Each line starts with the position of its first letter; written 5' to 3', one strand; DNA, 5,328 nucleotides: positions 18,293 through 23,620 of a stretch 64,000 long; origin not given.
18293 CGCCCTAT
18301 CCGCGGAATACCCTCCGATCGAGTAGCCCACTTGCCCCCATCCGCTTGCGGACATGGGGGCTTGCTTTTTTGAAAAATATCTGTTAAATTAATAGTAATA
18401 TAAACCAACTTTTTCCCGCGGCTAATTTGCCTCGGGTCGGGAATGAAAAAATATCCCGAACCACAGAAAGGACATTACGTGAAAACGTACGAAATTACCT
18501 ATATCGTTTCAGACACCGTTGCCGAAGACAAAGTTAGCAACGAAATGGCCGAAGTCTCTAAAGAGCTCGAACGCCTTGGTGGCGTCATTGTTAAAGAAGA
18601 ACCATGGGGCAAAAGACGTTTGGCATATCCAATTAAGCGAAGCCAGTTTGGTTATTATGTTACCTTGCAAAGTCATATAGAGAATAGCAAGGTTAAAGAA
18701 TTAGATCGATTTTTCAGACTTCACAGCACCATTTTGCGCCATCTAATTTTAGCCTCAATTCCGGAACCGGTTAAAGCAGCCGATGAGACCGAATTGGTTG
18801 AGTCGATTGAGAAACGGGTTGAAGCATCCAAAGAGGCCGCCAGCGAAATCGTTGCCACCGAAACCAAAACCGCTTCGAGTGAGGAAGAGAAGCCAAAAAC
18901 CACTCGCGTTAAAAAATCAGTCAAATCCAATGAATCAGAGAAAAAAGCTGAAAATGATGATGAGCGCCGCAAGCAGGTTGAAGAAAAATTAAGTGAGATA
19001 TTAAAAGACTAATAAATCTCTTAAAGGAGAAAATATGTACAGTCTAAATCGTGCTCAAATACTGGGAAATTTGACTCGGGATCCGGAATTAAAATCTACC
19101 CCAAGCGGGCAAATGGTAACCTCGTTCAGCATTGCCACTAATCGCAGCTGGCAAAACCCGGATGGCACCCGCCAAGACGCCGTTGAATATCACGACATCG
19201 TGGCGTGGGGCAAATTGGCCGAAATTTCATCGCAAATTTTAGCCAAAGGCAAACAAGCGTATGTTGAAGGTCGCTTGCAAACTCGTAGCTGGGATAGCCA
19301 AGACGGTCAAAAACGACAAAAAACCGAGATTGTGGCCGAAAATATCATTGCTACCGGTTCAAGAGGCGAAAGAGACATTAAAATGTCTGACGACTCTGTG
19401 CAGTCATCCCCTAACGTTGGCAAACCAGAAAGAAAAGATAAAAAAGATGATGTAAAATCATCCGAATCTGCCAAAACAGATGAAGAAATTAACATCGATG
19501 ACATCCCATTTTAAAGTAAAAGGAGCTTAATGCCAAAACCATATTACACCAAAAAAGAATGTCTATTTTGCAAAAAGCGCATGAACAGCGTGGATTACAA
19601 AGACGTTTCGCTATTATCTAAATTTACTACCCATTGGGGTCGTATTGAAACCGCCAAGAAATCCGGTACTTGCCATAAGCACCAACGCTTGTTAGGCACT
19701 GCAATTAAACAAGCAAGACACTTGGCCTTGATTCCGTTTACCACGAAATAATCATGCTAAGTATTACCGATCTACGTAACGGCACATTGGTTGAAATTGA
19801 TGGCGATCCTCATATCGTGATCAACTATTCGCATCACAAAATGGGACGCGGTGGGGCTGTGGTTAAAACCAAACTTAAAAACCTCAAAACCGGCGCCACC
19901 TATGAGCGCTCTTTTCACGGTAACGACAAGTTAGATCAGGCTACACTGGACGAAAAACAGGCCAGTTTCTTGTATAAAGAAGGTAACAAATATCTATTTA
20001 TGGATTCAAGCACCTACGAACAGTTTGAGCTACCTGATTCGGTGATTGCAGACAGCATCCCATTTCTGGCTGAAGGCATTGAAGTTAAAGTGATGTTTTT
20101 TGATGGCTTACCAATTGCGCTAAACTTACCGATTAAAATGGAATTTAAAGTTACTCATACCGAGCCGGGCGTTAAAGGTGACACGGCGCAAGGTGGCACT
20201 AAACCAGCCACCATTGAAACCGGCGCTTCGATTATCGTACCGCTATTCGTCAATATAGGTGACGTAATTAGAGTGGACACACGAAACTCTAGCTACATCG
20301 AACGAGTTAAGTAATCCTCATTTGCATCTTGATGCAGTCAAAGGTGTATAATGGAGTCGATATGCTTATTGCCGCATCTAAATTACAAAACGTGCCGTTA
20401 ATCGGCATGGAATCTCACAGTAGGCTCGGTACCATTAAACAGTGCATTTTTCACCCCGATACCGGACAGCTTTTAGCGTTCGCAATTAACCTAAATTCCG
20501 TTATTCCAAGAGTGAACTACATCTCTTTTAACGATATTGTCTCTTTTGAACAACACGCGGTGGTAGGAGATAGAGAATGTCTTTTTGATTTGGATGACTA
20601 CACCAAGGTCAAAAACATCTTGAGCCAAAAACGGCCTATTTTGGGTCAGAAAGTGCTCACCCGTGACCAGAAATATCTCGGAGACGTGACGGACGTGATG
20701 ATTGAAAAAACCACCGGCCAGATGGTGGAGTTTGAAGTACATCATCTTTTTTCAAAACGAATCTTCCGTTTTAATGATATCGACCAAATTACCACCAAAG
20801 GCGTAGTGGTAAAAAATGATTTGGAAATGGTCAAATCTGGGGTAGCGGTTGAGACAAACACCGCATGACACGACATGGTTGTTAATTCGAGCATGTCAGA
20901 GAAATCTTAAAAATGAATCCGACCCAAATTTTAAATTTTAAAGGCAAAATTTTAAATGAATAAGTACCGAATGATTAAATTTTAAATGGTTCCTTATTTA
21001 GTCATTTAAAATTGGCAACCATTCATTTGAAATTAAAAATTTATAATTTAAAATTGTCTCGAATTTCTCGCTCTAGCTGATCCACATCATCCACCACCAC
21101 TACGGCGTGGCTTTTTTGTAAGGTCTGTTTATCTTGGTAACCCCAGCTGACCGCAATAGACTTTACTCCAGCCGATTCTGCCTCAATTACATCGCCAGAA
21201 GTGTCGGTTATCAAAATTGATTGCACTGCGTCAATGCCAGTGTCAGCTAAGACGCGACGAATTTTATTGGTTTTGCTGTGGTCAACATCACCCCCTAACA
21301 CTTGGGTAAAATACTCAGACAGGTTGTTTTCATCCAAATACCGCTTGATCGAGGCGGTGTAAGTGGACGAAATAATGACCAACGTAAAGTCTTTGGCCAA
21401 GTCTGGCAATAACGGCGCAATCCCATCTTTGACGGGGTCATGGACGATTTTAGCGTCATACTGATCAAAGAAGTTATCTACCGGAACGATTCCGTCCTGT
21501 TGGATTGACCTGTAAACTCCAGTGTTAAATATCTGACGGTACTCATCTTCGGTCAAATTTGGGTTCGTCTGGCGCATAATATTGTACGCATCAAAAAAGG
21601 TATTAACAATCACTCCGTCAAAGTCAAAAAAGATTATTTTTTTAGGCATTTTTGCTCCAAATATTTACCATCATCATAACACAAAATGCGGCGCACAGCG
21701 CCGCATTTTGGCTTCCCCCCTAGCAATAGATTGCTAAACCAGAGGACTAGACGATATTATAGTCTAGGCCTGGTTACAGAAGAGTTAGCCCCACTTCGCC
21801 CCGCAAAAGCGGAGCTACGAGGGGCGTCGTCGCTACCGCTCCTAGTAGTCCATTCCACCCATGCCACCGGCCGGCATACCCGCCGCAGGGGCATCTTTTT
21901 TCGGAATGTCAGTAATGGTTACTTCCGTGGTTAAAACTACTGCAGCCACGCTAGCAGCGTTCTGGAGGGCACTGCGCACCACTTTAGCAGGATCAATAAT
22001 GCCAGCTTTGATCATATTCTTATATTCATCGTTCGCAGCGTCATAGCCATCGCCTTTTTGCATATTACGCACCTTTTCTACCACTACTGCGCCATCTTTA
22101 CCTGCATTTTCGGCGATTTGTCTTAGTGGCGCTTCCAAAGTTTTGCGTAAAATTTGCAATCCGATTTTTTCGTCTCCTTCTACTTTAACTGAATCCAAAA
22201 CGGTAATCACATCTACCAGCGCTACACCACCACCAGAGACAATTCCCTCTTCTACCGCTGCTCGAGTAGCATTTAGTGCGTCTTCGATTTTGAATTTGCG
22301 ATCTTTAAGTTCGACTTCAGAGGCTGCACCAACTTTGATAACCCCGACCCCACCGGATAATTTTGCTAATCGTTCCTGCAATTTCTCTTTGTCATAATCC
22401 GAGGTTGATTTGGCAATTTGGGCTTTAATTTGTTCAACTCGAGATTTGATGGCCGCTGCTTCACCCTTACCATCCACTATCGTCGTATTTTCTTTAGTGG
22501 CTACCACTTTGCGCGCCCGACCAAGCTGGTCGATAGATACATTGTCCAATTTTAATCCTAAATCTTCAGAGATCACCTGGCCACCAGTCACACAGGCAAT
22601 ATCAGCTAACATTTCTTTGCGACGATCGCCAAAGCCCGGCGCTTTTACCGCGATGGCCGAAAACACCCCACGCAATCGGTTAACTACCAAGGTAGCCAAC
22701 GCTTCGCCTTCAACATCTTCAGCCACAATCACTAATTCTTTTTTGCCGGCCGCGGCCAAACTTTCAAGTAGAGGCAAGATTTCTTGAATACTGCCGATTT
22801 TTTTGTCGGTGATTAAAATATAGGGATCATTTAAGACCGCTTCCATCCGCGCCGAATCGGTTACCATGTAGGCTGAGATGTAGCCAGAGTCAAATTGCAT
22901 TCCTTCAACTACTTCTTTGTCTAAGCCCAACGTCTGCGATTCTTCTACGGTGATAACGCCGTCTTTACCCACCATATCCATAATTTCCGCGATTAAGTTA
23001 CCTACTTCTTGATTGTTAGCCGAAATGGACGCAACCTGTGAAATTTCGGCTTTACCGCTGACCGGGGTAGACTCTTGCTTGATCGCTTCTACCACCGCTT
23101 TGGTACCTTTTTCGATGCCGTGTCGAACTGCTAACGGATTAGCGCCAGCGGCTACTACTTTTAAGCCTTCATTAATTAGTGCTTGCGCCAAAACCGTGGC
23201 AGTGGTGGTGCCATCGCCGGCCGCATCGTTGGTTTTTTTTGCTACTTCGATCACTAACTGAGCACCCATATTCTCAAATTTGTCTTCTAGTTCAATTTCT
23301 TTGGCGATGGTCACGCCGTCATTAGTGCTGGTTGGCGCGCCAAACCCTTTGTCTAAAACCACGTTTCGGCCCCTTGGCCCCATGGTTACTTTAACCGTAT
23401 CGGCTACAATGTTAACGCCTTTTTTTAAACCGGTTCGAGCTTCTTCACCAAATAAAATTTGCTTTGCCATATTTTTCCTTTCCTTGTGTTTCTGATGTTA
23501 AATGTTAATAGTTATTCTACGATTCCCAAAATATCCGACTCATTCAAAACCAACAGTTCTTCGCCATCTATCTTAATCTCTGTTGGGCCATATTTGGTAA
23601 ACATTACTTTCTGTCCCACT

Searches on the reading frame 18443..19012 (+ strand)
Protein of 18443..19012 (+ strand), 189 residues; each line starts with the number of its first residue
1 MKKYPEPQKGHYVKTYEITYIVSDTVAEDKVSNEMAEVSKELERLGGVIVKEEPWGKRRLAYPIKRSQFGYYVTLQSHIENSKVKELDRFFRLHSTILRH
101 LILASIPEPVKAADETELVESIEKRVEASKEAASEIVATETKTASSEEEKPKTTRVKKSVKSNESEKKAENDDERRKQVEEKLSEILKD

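Call 76: search_protein_families(library=pfam, proteins=[window:18443-19012:+], max_evalue=0.01)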
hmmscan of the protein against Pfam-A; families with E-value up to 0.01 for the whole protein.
window:18443-19012:+ (189 aa): 1 family
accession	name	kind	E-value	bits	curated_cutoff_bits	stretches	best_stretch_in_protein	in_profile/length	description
PF01250.22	Ribosomal_S6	-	2.2e-23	82.7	27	1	15-103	1-89/90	Ribosomal protein S6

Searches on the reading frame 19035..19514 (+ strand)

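Call 76: search_protein_families(library=pfam, proteins=[window:19035-19514:+], max_evalue=0.01)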
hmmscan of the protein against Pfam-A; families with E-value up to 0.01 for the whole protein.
window:19035-19514:+ (159 aa): 2 families
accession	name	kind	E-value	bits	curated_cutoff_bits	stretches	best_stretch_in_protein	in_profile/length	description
PF00436.31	SSB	-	5.9e-36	123.1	26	1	4-104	1-101/104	Single-strand binding protein family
PF22657.2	SSB_1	-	0.00011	22.8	27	1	5-89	1-83/91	Another single-strand binding protein family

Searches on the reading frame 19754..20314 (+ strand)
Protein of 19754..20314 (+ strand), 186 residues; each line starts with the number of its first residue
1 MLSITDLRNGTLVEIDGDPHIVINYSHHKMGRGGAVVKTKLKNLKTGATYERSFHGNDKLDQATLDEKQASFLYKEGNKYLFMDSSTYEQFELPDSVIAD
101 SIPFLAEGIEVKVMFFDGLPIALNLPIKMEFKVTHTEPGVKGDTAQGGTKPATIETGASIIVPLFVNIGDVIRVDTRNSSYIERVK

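Call 76: search_protein_families(library=pfam, proteins=[window:19754-20314:+], max_evalue=0.01)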
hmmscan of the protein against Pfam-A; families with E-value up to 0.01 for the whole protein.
window:19754-20314:+ (186 aa): 3 families
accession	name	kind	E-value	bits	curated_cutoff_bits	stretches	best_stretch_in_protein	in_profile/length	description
PF09285.17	Elong-fact-P_C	-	2.3e-26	91.7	25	1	130-184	2-56/56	Elongation factor P, C-terminal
PF08207.18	EFP_N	-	4.6e-22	78.2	23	1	4-60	2-58/58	Elongation factor P (EF-P) KOW-like domain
PF01132.26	EFP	-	5.4e-19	68.3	27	1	68-121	1-54/54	Elongation factor P (EF-P) OB domain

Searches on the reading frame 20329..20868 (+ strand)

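Call 76: search_protein_families(library=pfam, proteins=[window:20329-20868:+], max_evalue=0.01)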
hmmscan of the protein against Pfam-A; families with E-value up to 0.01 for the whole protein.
window:20329-20868:+ (179 aa): 1 family
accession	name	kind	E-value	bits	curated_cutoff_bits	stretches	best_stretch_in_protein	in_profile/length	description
PF05239.21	PRC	-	1.8e-12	47.5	21.2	2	104-162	9-72/78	PRC-barrel domain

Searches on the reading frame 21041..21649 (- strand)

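Call 76: search_protein_families(library=pfam, proteins=[window:21041-21649:-], max_evalue=0.01)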
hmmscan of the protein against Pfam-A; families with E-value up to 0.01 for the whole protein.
window:21041-21649:- (202 aa): 5 families
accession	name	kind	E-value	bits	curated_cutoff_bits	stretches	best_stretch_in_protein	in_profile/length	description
PF13419.12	HAD_2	-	3.3e-19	70.1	23.8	1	6-167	1-178/178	Haloacid dehalogenase-like hydrolase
PF00702.32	Hydrolase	-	4.8e-08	34.1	26.4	1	4-161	2-191/191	haloacid dehalogenase-like hydrolase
PF12710.13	HAD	-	1.9e-05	25.6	27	1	7-154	2-185/189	haloacid dehalogenase-like hydrolase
PF13242.12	Hydrolase_like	-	5e-05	23.6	22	1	130-191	10-74/75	HAD-hyrolase-like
PF06888.18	Put_Phosphatase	-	0.0014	18.5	27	1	5-118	2-120/234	Putative Phosphatase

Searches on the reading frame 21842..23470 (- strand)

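Call 13: search_protein_families(library=ncbifam, proteins=[window:21842-23470:-], max_evalue=0.00001)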
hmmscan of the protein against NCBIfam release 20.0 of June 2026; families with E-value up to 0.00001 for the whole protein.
window:21842-23470:- (542 aa): 19 families
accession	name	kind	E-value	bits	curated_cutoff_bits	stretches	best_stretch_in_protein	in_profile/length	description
NF000592.1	PRK00013.1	subfamily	1.7e-242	805.6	397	1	2-523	1-524/524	chaperonin GroEL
TIGR02348.1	GroEL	equivalog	3.5e-241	801.2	582.1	1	2-525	1-526/526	chaperonin GroEL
NF009488.0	PRK12850.1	subfamily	2.3e-240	798.7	475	1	1-542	2-544/544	chaperonin GroEL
NF009489.0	PRK12851.1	subfamily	4.4e-237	787.7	464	1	1-537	2-539/541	chaperonin GroEL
NF009487.0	PRK12849.1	subfamily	5.4e-236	784.1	352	1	1-540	1-540/543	chaperonin GroEL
NF010704.0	PRK14104.1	subfamily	2.5e-213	709.3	1041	1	2-542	3-546/546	chaperonin GroEL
NF038369.1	GroEL3_Chlamy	exception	6.5e-74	249.4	600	1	15-519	16-506/506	variant chaperonin GroEL3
NF038370.1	GroEL2_Chlamy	exception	2.5e-47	161.7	600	1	20-518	20-518/533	variant chaperonin GroEL2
NF041083.2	thermosome_beta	equivalog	3.5e-30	105.5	400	2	10-179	17-183/520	thermosome subunit beta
NF041082.2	thermosome_alpha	equivalog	8.5e-30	104.1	450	2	10-187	17-193/519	thermosome subunit alpha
TIGR02339.1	thermosome_arch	subfamily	2.3e-28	99.2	671.1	2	15-176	21-181/521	thermosome subunit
TIGR02345.1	chap_CCT_eta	equivalog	1.5e-23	82.9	669.2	2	19-167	27-175/523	T-complex protein 1 subunit eta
TIGR02342.1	chap_CCT_delta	equivalog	2e-21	76.2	695.35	2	18-179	17-175/517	T-complex protein 1 subunit delta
TIGR02341.1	chap_CCT_beta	equivalog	4.6e-19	68.4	522.15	1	8-136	12-138/519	T-complex protein 1 subunit beta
TIGR02343.1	chap_CCT_epsi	equivalog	2.2e-18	66.2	710.5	1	7-176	24-192/532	T-complex protein 1 subunit epsilon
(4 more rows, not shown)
